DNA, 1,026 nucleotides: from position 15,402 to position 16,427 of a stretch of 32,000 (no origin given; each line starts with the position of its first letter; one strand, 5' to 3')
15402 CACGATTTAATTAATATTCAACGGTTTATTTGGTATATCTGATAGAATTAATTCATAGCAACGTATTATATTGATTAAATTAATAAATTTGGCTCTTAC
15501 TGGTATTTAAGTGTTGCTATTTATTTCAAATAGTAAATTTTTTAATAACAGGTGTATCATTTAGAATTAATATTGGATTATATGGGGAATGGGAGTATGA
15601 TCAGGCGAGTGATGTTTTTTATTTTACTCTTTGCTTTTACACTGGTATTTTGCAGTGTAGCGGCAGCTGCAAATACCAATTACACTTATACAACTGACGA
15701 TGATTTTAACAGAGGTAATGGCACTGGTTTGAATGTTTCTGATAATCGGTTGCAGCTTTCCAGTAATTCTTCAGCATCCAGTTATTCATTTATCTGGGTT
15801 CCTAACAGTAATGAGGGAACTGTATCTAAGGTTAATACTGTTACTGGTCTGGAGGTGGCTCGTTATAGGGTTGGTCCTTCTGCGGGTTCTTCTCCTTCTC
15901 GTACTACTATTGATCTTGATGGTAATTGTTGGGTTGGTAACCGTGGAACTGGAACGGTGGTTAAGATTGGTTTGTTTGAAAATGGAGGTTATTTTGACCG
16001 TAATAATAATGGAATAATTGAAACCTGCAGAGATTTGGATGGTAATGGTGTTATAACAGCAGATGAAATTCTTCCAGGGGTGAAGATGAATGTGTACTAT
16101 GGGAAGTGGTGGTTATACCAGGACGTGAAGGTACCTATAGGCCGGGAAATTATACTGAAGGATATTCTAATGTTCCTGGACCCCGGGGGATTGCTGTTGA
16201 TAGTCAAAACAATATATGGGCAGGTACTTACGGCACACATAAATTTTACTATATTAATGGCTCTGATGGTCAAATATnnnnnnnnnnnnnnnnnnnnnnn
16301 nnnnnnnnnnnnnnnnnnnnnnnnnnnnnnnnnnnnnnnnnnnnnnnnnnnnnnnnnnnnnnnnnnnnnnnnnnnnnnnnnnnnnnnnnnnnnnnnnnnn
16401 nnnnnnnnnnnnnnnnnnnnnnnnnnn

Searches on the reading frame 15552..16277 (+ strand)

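Call 5: search_protein_families(library=pfam, proteins=[window:15552-16277:+], max_evalue=0.1)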
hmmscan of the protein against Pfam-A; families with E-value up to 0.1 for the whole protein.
window:15552-16277:+ (242 aa): 2 families
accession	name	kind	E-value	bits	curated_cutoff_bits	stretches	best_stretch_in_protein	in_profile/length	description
PF00036.39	EF-hand_1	-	0.0077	16.2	25.4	0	161-174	10-23/29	EF hand domain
PF13405.12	EF-hand_6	-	0.0086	16.2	25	0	161-174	10-23/30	EF-hand domain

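Call 6: search_protein_families(library=ncbifam, proteins=[window:15552-16277:+], max_evalue=0.1)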
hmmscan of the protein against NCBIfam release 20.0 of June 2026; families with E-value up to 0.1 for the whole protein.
window:15552-16277:+ (242 aa): 1 family
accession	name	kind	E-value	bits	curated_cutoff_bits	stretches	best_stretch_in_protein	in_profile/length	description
NF038125.1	PEP_CTERM_THxN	subfamily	0.02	14.5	85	1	21-91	3-74/246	THxN family PEP-CTERM protein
